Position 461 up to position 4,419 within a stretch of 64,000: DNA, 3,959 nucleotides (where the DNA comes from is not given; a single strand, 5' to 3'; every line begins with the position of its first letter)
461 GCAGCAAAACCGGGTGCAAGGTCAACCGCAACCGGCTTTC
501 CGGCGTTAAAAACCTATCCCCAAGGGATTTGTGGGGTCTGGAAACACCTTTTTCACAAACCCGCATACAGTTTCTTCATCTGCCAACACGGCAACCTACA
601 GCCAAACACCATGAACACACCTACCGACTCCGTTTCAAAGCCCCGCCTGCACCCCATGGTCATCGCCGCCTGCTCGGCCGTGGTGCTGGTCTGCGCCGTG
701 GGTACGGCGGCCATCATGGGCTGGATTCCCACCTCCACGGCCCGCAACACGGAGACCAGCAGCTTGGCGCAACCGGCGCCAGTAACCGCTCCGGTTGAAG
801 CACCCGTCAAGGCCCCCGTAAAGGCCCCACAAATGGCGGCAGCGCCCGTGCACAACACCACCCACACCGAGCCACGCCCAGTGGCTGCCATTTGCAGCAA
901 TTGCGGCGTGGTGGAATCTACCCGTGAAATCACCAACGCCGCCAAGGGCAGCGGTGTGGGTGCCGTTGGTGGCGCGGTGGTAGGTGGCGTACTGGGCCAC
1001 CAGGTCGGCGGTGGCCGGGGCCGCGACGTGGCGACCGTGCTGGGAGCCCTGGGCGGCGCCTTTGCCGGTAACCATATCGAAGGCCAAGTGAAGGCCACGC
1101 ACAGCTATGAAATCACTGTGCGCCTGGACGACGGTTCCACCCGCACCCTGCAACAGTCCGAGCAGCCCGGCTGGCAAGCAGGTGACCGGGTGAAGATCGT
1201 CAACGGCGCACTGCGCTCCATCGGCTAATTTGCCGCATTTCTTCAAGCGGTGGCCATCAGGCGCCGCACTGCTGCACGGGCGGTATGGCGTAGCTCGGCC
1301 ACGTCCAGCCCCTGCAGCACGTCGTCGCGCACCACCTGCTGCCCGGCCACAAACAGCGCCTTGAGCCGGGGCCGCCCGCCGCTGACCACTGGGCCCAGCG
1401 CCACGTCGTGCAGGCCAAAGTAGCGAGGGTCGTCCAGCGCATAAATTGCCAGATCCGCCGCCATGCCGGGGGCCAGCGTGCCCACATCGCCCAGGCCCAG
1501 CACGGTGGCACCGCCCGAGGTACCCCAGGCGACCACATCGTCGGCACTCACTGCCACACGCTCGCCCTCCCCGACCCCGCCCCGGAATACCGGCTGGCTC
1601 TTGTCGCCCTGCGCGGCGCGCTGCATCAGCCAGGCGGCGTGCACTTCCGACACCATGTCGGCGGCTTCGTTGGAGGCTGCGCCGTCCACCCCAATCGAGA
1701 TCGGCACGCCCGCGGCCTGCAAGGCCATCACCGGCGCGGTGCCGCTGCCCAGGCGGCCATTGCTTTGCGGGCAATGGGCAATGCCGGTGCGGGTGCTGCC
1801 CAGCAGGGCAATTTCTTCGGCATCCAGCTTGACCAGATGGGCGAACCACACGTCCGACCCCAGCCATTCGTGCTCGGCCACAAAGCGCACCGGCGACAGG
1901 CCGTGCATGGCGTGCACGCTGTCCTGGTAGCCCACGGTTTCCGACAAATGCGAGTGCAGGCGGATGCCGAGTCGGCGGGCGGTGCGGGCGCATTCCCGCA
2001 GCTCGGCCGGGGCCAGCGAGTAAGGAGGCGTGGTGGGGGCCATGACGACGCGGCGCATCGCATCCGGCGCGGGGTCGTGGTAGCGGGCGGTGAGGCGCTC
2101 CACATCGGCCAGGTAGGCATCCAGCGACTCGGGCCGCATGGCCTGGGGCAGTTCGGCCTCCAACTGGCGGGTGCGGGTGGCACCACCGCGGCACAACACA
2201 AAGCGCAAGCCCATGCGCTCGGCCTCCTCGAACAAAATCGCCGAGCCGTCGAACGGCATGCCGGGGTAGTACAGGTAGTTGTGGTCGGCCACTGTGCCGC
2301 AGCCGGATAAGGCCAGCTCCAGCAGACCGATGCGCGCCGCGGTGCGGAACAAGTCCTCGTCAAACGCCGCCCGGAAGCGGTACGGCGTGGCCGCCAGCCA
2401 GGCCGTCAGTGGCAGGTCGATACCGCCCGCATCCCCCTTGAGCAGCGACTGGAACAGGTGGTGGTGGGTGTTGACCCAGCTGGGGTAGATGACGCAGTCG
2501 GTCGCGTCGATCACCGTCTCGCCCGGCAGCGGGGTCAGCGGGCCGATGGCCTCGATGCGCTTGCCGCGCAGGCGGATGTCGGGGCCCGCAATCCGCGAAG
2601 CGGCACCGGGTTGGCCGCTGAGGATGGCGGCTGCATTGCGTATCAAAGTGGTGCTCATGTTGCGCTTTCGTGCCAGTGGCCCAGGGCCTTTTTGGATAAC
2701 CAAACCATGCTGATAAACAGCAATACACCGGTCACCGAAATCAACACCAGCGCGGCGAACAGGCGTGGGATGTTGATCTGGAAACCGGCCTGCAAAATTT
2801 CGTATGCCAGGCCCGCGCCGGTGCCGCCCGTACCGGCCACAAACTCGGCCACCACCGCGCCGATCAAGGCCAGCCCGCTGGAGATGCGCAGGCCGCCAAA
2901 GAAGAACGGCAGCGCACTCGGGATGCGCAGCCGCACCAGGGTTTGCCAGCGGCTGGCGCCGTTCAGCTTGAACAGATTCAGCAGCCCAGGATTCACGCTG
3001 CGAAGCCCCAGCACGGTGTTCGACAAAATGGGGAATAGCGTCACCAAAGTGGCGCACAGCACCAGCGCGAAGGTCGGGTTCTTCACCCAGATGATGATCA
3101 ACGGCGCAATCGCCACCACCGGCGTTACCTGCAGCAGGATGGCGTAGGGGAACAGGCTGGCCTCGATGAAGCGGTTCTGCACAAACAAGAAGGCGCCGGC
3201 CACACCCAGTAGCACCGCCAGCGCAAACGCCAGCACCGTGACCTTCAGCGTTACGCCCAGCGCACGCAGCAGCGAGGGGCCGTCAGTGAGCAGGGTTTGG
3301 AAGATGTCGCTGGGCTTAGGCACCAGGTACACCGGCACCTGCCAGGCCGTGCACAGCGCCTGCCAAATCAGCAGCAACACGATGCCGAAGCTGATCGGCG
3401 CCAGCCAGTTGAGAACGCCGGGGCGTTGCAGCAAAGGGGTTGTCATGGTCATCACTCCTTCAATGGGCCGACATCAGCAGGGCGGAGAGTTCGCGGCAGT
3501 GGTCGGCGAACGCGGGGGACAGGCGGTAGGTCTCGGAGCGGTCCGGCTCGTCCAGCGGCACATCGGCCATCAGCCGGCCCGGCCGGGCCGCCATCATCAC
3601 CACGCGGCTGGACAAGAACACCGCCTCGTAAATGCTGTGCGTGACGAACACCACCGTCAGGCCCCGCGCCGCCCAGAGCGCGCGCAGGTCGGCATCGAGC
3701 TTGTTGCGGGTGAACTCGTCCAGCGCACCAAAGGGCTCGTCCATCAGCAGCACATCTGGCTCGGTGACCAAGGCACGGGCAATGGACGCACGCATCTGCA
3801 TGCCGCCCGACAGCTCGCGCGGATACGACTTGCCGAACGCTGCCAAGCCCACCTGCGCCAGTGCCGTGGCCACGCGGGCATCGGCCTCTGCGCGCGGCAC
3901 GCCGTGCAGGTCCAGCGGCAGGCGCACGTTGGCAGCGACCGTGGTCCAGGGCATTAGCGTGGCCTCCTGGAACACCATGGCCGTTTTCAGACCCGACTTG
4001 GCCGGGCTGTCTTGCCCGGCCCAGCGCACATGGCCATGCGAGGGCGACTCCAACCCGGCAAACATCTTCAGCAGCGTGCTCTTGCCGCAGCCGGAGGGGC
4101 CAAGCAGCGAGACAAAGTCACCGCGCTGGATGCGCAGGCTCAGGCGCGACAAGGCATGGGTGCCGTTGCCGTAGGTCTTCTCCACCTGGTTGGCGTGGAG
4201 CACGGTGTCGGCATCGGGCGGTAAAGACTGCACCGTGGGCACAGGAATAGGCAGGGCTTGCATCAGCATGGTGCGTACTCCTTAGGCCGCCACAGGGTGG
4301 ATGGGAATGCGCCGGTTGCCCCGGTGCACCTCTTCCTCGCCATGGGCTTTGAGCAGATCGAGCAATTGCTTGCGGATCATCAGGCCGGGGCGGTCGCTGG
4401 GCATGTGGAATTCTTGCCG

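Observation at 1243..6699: Xanthine riboswitch under a sigma54 promoter controlling an uncharacterised purine-oxidation operon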

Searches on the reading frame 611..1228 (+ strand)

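Call 8: search_protein_families(library=pfam, proteins=[window:611-1228:+])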
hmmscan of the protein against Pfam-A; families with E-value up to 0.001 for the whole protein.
window:611-1228:+ (205 aa): 1 family
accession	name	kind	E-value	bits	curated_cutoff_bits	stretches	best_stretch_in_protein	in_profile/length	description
PF05433.20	Rick_17kDa_Anti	-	3.4e-11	43.3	24.2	1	117-156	2-42/43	Glycine zipper 2TM domain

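Call 9: search_protein_families(library=ncbifam, proteins=[window:611-1228:+])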
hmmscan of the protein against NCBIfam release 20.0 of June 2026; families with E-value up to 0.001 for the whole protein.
window:611-1228:+ (205 aa): 2 families
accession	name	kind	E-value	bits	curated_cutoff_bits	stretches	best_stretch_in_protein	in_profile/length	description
NF008437.0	PRK11280.1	equivalog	7.6e-18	65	99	1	62-169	25-125/179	hypothetical protein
NF053611.1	YiaD_Gzip_OmpA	equivalog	1.1e-07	31.8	175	1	92-162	7-77/206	YiaD family glycine zipper/OmpA-like lipoprotein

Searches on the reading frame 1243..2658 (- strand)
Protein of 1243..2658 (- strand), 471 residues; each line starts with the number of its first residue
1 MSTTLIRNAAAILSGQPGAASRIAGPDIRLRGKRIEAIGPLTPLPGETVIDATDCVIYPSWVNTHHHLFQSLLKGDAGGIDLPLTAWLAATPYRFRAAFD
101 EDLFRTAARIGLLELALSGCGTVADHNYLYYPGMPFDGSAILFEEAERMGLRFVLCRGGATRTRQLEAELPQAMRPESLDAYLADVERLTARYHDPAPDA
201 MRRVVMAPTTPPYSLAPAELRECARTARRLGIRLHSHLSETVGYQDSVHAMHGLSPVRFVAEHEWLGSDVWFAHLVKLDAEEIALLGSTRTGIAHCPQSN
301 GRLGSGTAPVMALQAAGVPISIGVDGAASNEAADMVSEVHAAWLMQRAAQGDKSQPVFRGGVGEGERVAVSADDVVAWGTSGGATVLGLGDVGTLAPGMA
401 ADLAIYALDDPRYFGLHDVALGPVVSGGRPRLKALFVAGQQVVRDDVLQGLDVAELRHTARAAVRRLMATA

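Call 8: search_protein_families(library=pfam, proteins=[window:1243-2658:-])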
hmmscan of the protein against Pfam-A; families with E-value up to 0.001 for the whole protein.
window:1243-2658:- (471 aa): 2 families
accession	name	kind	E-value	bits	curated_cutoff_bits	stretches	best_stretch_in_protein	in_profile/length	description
PF01979.26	Amidohydro_1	-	8e-46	157.3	25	1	56-441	1-344/345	Amidohydrolase family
PF07969.17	Amidohydro_3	-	1.9e-09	37.9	29.7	1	216-409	260-446/472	Amidohydrolase family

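Call 9: search_protein_families(library=ncbifam, proteins=[window:1243-2658:-])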
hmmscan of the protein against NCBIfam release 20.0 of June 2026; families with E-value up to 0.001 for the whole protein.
window:1243-2658:- (471 aa): 30 families (the best 25 are shown)
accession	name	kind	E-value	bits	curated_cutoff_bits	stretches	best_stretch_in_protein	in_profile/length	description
NF009059.0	PRK12393.1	equivalog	2.3e-225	748.5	543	1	1-469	4-457/460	amidohydrolase family protein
NF006055.0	PRK08203.1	equivalog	3.6e-117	391.7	532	1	2-470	4-453/455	8-oxoguanine deaminase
NF005557.0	PRK07228.1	equivalog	4.6e-58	197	522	1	5-469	4-439/445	5'-deoxyadenosine deaminase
NF006549.0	PRK09045.1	equivalog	4.2e-49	167.4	540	1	47-468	55-440/444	TRZ/ATZ family hydrolase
NF006681.0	PRK09229.1-2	equivalog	1.3e-46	159.3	362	1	27-464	23-448/451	formimidoylglutamate deiminase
NF004701.0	PRK06038.1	equivalog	1.2e-45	156.1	609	1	15-469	16-428/432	N-ethylammeline chlorohydrolase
NF006056.0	PRK08204.1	subfamily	4.2e-43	147.7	391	1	2-469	3-442/449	hypothetical protein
NF006252.0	PRK08393.1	equivalog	1.8e-42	145.9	617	1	19-453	14-409/424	N-ethylammeline chlorohydrolase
NF012037.0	PRK15493.1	equivalog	1e-33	116.8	779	1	48-451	48-417/435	bifunctional S-methyl-5'-thioadenosine deaminase/S-adenosylhomocysteine deaminase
NF005211.0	PRK06687.1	equivalog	3.2e-32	111.8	703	1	203-445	182-411/419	TRZ/ATZ family protein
NF004801.0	PRK06151.1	subfamily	1e-29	103.8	416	1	33-469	32-464/491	chlorohydrolase family protein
TIGR02022.1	hutF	equivalog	4.1e-29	101.6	413.05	1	34-447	28-435/455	formimidoylglutamate deiminase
TIGR03314.1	Se_ssnA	subfamily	3e-26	92.2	455.5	1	21-467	16-437/441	putative selenium metabolism protein SsnA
TIGR02967.1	guan_deamin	equivalog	4.8e-26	91.7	375.4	1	47-406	33-360/401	guanine deaminase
NF005540.0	PRK07203.1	equivalog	1.3e-25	90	444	1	20-466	16-437/444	putative aminohydrolase SsnA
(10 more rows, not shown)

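Call 55: search_solved_structures(query=window:1243-2658:-, max_evalue=1e-20)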
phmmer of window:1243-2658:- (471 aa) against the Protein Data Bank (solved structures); distinct sequences matched with E-value up to 1e-20: 15.
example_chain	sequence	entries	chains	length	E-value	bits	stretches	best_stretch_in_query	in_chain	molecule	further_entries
2paj_A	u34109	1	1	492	3.1e-219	731.7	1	3-468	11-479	putative cytosine/guanine deaminase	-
3hpa_A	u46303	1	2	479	2.3e-72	247.6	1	16-461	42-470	AMIDOHYDROLASE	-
7ww2_A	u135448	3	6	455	2.7e-70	240.8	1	3-456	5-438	8-oxoguanine deaminase | Hydroxydechloroatrazine ethylaminohydrolase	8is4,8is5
3ls9_A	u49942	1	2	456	2.1e-46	162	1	23-446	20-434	Triazine hydrolase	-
3lsb_A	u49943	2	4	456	5e-46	160.8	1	23-446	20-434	Triazine hydrolase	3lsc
4l9x_A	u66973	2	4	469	1.6e-45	159.1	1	22-446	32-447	Triazine hydrolase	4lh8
5hmd_A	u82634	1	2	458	1e-44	156.4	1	22-446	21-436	Triazine hydrolase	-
5hme_A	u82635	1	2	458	4.2e-44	154.4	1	22-446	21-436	Triazine hydrolase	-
5hmf_A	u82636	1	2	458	1e-43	153.1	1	22-446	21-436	Triazine hydrolase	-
3lnp_A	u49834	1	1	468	7.6e-33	117.3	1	43-409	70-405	Amidohydrolase family Protein OLEI01672_1_465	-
4dyk_A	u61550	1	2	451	6.1e-26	94.5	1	201-456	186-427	AMIDOHYDROLASE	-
4gbd_A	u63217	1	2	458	6.5e-26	94.5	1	201-456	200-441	Putative uncharacterized protein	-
4dzh_A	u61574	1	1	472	1.1e-25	93.7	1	47-462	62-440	AMIDOHYDROLASE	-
4f0r_A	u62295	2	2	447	4.7e-23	85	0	204-462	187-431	5-methylthioadenosine/S-adenosylhomocysteine deaminase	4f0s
4v1x_A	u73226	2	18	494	2.6e-21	79.3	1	31-441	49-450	ATRAZINE CHLOROHYDROLASE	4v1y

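Call 58: search_solved_structures(query=window:1243-2658:-, max_evalue=1e-100, show_alignments=1)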
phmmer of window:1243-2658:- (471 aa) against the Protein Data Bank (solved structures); distinct sequences matched with E-value up to 1e-100: 1.
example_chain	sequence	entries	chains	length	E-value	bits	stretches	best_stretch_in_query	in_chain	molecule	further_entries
2paj_A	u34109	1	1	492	3.1e-219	731.7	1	3-468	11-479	putative cytosine/guanine deaminase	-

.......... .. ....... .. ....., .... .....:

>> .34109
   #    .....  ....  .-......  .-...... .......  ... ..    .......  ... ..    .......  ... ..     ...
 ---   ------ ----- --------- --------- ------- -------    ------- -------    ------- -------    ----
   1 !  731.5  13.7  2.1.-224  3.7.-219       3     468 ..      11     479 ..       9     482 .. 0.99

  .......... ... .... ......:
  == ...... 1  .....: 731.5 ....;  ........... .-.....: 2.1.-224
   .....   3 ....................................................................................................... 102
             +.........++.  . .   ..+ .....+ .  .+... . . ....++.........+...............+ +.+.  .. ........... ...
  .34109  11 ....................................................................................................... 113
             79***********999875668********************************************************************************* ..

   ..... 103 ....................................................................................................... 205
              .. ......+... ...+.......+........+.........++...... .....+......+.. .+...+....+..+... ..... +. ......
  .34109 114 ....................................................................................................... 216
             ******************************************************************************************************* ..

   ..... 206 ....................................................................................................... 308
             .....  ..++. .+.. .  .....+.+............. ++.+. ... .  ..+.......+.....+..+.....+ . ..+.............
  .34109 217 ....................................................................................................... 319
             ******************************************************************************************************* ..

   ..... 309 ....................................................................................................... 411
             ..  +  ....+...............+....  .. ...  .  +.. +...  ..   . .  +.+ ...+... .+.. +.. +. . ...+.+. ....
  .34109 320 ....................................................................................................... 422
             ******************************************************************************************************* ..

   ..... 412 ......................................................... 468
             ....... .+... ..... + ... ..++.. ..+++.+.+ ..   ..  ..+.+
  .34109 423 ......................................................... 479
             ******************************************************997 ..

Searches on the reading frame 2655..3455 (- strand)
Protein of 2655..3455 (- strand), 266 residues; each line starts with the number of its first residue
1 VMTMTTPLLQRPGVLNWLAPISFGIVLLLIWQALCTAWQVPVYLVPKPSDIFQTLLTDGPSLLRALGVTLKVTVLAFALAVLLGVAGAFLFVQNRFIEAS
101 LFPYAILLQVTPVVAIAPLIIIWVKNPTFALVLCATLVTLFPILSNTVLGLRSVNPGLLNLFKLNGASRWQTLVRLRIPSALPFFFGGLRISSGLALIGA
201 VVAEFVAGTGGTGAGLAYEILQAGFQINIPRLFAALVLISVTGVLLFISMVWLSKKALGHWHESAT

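Call 8: search_protein_families(library=pfam, proteins=[window:2655-3455:-])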
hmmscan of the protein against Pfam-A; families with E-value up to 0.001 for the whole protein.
window:2655-3455:- (266 aa): 1 family
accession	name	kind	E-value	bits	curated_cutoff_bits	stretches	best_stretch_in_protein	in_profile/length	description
PF00528.27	BPD_transp_1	-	1.8e-25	90.2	26.4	1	81-256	2-181/184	Binding-protein-dependent transport system inner membrane component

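Call 9: search_protein_families(library=ncbifam, proteins=[window:2655-3455:-])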
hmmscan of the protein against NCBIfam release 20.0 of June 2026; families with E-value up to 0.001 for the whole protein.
window:2655-3455:- (266 aa): 7 families
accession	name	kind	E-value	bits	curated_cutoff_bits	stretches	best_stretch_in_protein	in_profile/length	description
NF040733.1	ABC_perm_U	equivalog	1.6e-24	86.8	295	1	17-262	8-249/251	ABC transporter permease subunit SaoP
NF008470.0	PRK11365.1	equivalog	8.4e-16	58.1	347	1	14-256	12-248/263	aliphatic sulfonate ABC transporter permease SsuC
TIGR01183.1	ntrB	equivalog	9.5e-16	58.1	209.05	1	68-250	21-199/202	nitrate ABC transporter permease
NF007545.0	PRK10160.1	equivalog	3.5e-13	49.6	342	1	25-263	32-272/275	taurine ABC transporter permease TauC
TIGR03416.1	ABC_choXWV_perm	equivalog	2e-06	27.5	363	1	64-245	90-262/267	choline ABC transporter permease subunit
NF007047.0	PRK09500.1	equivalog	3.1e-06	27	326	1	55-246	49-247/257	spermidine/putrescine ABC transporter permease PotC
NF008196.0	PRK10952.1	equivalog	0.00035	19.5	439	1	68-213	148-292/356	glycine betaine/L-proline ABC transporter permease ProW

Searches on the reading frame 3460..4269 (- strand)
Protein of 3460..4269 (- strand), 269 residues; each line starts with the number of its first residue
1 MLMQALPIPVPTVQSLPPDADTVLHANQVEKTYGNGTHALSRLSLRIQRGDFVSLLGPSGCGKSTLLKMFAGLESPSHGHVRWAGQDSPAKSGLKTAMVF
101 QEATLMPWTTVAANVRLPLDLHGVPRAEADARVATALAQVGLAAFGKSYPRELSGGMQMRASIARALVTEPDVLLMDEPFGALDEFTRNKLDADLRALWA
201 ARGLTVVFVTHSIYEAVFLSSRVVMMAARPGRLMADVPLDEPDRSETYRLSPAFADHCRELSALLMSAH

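Call 8: search_protein_families(library=pfam, proteins=[window:3460-4269:-])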
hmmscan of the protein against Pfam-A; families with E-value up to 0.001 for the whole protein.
window:3460-4269:- (269 aa): 2 families
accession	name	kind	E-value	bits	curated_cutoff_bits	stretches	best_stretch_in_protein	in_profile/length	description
PF00005.33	ABC_tran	-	1.2e-34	120.3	25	1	40-180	1-136/137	ABC transporter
PF13401.12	AAA_22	-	0.00094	19.9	27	0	50-208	5-120/130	AAA domain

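Call 9: search_protein_families(library=ncbifam, proteins=[window:3460-4269:-])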
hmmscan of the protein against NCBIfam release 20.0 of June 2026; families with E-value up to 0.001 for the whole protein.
window:3460-4269:- (269 aa): 183 families (the best 25 are shown)
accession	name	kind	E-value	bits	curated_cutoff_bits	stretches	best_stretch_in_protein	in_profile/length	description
NF008421.0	PRK11248.1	equivalog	4.4e-59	200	357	1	24-241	2-217/255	taurine ABC transporter ATP-binding subunit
NF040729.1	ABC_ATP_SaoA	equivalog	9e-58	195.6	360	1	27-266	5-244/248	ABC transporter ATP-binding protein SaoA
TIGR03265.1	PhnT2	equivalog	5.2e-55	187.1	457.7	1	22-227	3-209/353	putative 2-aminoethylphosphonate ABC transporter ATP-binding protein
TIGR01184.1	ntrCD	subfamily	7e-55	186.1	291.8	1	42-255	3-220/230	nitrate ABC transporter ATP-binding protein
NF006987.0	PRK09452.1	equivalog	6.9e-54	183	482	1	20-227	14-222/378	spermidine/putrescine ABC transporter ATP-binding protein PotA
NF008420.0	PRK11247.1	equivalog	4.7e-52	176.7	395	1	22-250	11-231/257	aliphatic sulfonates ABC transporter ATP-binding protein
TIGR01187.1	potA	subfamily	2.4e-51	174.7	355.6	1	55-233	1-179/325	polyamine ABC transporter ATP-binding protein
TIGR00968.1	3a0106s01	subfamily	1.3e-50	172.1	342.75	1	26-227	3-205/237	sulfate ABC transporter ATP-binding protein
TIGR01186.1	proV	subfamily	2.7e-50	171.5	326.6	1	36-228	5-205/363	betaine/proline/choline family ABC transporter ATP-binding protein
NF008653.0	PRK11650.1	subfamily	4.5e-49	167.4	432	1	24-227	4-209/357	sn-glycerol-3-phosphate ABC transporter ATP-binding protein UgpC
TIGR03415.1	ABC_choXWV_ATP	equivalog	1.2e-47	162.7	483.75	1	39-228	39-240/382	choline ABC transporter ATP-binding protein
NF043075.1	MMSYN1_0197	equivalog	4.1e-47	160.8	550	1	23-227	2-207/341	spermidine/putrescine ABC transporter ATP-binding protein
TIGR02673.1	FtsE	equivalog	2.2e-45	155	264.85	1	25-214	3-198/214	cell division ATP-binding protein FtsE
NF008513.0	PRK11432.1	equivalog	2.7e-45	154.8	496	1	24-234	7-216/351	ferric ABC transporter ATP-binding protein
TIGR03258.1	PhnT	equivalog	1.3e-44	152.8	499.15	1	32-234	17-219/359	2-aminoethylphosphonate ABC transport system ATP-binding subunit PhnT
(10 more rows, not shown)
